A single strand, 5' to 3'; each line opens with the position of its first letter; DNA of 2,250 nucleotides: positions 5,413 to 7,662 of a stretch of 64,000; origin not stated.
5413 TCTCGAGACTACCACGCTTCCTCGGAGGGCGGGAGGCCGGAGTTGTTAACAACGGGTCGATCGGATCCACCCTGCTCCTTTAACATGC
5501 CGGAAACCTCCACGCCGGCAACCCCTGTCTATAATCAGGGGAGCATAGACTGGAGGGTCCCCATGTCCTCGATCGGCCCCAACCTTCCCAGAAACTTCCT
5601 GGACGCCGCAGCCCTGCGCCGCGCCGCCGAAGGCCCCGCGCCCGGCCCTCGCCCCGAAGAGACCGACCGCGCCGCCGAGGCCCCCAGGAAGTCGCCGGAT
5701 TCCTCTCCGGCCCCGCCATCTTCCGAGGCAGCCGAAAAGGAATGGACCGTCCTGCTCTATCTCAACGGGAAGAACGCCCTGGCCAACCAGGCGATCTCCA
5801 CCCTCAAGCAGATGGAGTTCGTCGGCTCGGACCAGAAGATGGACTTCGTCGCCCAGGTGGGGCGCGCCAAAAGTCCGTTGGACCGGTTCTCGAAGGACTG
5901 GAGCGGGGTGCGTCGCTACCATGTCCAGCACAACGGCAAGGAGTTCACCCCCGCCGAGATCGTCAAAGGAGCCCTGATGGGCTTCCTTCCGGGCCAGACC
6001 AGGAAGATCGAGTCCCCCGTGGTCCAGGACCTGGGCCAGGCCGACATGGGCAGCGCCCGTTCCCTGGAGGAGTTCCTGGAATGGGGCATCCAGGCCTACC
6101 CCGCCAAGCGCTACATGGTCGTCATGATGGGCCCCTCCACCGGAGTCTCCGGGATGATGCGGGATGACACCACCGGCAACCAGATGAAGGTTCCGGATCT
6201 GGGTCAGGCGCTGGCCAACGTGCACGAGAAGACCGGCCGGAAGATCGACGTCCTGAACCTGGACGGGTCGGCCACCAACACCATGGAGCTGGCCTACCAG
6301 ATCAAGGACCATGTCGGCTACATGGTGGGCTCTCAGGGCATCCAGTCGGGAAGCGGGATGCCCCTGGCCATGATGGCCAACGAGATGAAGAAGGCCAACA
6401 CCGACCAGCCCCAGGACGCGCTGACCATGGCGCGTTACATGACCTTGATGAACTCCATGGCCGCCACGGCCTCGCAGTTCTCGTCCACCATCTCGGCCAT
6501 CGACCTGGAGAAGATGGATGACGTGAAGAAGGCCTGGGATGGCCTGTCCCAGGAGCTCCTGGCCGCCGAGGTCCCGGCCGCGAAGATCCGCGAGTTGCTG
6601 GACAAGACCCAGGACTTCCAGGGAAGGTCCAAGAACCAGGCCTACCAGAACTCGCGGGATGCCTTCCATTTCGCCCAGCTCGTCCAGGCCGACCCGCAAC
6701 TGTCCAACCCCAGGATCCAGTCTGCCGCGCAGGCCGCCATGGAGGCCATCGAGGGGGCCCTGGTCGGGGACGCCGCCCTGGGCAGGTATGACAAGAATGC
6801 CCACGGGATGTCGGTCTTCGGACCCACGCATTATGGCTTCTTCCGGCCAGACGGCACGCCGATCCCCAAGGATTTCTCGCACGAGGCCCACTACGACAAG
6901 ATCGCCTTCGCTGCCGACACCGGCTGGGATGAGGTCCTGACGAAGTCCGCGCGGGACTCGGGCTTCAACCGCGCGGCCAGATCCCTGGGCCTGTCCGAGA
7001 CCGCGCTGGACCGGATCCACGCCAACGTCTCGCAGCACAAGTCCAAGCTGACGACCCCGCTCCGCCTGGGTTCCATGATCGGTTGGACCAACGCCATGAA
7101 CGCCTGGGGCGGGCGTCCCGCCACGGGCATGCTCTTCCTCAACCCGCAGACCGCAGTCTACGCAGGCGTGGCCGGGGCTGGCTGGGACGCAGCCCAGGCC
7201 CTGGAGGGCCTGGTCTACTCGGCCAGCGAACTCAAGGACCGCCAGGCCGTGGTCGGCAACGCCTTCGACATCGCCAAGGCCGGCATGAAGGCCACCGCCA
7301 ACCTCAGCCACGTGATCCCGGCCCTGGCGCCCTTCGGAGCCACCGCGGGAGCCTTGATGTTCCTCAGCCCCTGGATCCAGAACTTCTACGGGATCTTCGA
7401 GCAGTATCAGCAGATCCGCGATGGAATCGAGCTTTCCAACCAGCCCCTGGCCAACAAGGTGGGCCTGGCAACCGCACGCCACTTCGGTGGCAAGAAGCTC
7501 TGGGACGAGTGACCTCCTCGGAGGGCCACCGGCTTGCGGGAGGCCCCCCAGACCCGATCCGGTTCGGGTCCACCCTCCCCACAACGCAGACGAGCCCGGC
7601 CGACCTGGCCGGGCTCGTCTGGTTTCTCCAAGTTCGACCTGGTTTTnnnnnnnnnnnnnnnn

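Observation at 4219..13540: Accessory-looking block: S8 protease, inactive C11 scaffold, orphan PilT ATPase, Gly-zipper proteins, 1005-aa orphan and acylphosphatase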

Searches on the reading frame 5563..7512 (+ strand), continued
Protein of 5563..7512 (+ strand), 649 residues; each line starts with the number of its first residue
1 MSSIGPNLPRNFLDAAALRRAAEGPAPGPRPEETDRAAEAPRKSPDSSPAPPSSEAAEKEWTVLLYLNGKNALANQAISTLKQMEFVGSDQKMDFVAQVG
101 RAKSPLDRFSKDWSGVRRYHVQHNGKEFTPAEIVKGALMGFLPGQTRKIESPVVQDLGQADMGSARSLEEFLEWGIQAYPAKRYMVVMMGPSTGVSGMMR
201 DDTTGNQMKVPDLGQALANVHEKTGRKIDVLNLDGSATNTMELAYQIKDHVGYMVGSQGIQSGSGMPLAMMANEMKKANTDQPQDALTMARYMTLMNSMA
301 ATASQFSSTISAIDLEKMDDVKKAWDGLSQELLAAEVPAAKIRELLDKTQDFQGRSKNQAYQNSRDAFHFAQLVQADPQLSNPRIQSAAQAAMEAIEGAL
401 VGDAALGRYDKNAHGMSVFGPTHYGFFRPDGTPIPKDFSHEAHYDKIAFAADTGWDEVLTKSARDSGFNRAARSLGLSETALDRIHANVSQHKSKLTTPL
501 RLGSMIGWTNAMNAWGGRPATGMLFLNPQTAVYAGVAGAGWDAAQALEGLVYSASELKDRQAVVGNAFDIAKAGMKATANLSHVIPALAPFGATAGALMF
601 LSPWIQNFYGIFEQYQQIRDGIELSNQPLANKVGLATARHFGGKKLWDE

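Call 50: predict_structure(alignment_id=A1)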
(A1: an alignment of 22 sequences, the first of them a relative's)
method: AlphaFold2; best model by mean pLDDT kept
length: 649 residues; sequences in the alignment: 22
mean_pLDDT: 72.6   pTM: 0.67
mean pLDDT of the five models: 72.6, 72.2, 65.4, 64.4, 64.1
residues with pLDDT >= 90: 158; 70-90: 241; 50-70: 149; < 50: 101
segments of 3 or more residues with pLDDT < 50: 1-55, 262-264, 301-304, 425-442, 487-495, 642-649
pLDDT, mean of each block of 10 residues (from residue 1): 30 35 31 27 34 62 93 80 88 93 82 91 80 64 77 92 93 95 91 72 84 93 95 85 94 88 61 80 87 76 59 96 97 90 87 60 83 94 94 96 73 85 48 33 68 84 58 56 50 52 71 79 73 73 66 58 69 78 81 76 64 62 54 56 40
secondary structure, 60 per line:
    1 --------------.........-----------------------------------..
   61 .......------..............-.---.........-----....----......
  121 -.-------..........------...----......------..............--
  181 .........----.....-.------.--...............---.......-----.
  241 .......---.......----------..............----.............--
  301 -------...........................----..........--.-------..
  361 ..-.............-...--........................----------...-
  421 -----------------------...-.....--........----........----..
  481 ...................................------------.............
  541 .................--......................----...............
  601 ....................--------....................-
elements in order: H15-23 E59-67 H74-87 E93-101 H107-110 E115-120 H130-139 E153-158 H165-178 E181-189 H194-198 H210-224 E228-234 H241-247 E251-257 H268-281 H286-298 E308-314 H315-334 H339-348 H359-362 E364-366 H367-376 H383-399 E400-406 E417-419 H448-452 H455-462 H467-474 H479-515 H528-557 H560-581 H586-620 H629-648

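Call 53: fold_search(model_id=the predicted structure, library=pdb)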
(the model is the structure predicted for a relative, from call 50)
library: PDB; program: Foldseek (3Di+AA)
matches with E <= 10: 429; with E <= 0.001: 10
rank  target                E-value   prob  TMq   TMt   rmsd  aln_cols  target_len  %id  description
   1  9cip_B                1.6e-15  1.00  0.46  0.64   5.9       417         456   18  MicroED structure of the C11 cysteine protease clostripain (released 2024-08-14)
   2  9cip_A                4.1e-15  1.00  0.45  0.62   7.1       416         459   17  MicroED structure of the C11 cysteine protease clostripain (released 2024-08-14)
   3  6n9j_B                6.9e-13  1.00  0.39  0.69   6.2       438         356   15  X-ray structure of a secreted C11 cysteine protease from Bacteroides thetaiotaomicron in complex with an irreversible  (released 2019-12-11)
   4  6n9j_A                2.1e-12  1.00  0.41  0.73   5.7       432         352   16  X-ray structure of a secreted C11 cysteine protease from Bacteroides thetaiotaomicron in complex with an irreversible  (released 2019-12-11)
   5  6nag_B                1.8e-11  1.00  0.40  0.70   6.1       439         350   14  X-ray structure of a secreted C11 cysteine protease from Bacteroides thetaiotaomicron "iotapain (released 2019-12-11)
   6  6mzo                  1.9e-11  1.00  0.41  0.74   5.2       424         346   15  X-ray Structure of an Inactive Zymogen C11 Protease from Parabacteroides distasonis (released 2019-04-17)
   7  6nag_A                3.1e-11  1.00  0.40  0.70   5.1       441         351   14  X-ray structure of a secreted C11 cysteine protease from Bacteroides thetaiotaomicron "iotapain (released 2019-12-11)
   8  3uws_B                1.5e-05  1.00  0.26  0.66   5.1       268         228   15  Crystal structure of a clostripain (PARMER_00083) from Parabacteroides merdae ATCC 43184 at 1.70 A resolution (released 2012-06-13)
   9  5dyn_B                2.3e-05  1.00  0.26  0.62   5.7       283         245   15  B. fragilis cysteine protease (released 2016-03-30)
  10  5l20_B                4.7e-05  1.00  0.25  0.66   5.2       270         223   15  Crystal Structure of a Clostripain (BT_0727) from Bacteroides thetaiotaomicron ATCC 29148 in Complex with Peptide Inhi (released 2017-08-02)
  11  2qtv_A                1.9e-02  0.85  0.15  0.13  14.0       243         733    9  Structure of Sec23-Sar1 complexed with the active fragment of Sec31 (released 2008-01-15)
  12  9ya0_GB               2.0e-02  0.82  0.15  0.13  14.8       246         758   12  Cryo-EM structure of pre-conoid ring 2 (PCR P2 ring)from Toxoplasma gondii (released 2025-11-19)
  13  8tl0_I                2.3e-02  0.98  0.17  0.22   9.1       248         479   11  Structure of activated SAVED-CHAT filament (released 2024-03-06)
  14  1m2v_A                2.9e-02  0.66  0.13  0.12  15.2       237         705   12  Crystal Structure of the yeast Sec23/24 heterodimer (released 2002-09-20)
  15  8tl0_B                3.1e-02  0.97  0.15  0.20  10.4       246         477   10  Structure of activated SAVED-CHAT filament (released 2024-03-06)
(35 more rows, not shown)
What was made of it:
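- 5563..7512 (+): C11 (clostripain-fold) pseudoprotease, 649 aa. It has a disordered N-terminus (1-55), a C11 fold (about 56-470; nt 5728-6972) with His->Pro and Cys->Ser, and a C-terminal four-helix Gly/Ala-rich ('GA') domain (about 479-620; nt 6997-7422) followed by a tail helix. AlphaFold2 pLDDT 72.6, with Foldseek matches to clostripain 9cip (E 1.6e-15) and to other C11 structures (calls 50, 53).
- On Peptidase C11 (clostripain family): Foldseek 9cip E 1.6e-15, 6n9j E 7e-13, 6mzo E 2e-11 (calls 50, 53).
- Closest known: Peptidase family C11. Same: The predicted fold matches solved C11 structures (9cip, 6n9j, 6mzo; E 1e-15 to 1e-11; call 53).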

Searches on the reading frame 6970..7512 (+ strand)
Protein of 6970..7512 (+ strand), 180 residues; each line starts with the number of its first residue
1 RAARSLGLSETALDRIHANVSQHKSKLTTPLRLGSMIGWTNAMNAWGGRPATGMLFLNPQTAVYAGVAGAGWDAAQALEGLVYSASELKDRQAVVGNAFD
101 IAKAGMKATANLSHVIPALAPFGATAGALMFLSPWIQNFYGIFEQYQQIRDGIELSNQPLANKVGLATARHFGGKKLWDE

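Call 72: search_protein_families(library=pfam, proteins=[window:6970-7512:+], max_evalue=10)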
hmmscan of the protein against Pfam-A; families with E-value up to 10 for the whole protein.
window:6970-7512:+ (180 aa): 0 families
